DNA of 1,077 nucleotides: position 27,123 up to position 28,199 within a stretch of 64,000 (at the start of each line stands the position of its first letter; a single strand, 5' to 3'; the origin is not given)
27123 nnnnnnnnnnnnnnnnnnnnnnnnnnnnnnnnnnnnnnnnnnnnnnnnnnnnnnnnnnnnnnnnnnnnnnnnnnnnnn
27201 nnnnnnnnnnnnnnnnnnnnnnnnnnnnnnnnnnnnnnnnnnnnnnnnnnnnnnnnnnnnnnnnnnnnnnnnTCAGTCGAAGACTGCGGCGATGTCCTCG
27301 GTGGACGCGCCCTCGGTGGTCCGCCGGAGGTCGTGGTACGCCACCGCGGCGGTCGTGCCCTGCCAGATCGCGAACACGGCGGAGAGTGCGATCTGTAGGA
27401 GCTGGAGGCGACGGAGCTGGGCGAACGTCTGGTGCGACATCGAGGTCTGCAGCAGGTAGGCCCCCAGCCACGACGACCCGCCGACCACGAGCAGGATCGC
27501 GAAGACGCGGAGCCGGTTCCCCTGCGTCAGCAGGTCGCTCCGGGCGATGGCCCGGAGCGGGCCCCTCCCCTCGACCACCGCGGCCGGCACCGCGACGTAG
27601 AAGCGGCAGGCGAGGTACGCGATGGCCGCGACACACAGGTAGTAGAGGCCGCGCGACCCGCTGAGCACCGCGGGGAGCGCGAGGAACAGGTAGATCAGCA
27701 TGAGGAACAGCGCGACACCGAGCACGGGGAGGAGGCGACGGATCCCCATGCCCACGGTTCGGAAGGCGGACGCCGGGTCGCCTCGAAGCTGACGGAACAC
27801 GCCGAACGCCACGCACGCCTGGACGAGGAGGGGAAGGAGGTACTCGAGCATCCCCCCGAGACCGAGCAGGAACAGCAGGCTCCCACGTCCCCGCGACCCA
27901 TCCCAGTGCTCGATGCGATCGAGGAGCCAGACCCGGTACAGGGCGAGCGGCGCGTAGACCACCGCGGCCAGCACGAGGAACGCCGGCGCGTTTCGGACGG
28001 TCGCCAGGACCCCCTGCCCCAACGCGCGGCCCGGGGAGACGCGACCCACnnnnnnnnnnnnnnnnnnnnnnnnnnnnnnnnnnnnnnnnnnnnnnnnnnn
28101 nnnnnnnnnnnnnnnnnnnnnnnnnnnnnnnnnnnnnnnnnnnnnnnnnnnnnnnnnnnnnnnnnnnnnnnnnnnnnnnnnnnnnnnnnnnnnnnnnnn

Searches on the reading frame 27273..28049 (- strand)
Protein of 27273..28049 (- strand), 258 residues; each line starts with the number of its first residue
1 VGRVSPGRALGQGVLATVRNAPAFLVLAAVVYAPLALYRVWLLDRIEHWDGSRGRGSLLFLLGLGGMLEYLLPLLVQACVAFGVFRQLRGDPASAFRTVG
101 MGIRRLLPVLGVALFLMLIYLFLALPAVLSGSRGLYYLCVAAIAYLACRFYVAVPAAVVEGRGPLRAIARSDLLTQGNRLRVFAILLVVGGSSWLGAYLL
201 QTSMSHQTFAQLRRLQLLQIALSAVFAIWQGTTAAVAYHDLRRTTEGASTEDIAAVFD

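Call 73: search_protein_families(library=pfam, proteins=[window:27273-28049:-], max_evalue=0.00001)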
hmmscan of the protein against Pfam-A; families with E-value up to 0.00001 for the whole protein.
window:27273-28049:- (258 aa): 1 family
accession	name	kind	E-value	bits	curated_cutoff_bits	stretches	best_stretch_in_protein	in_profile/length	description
PF10110.14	GPDPase_memb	-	7.1e-07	28.7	29.6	0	135-203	167-236/321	Membrane domain of glycerophosphoryl diester phosphodiesterase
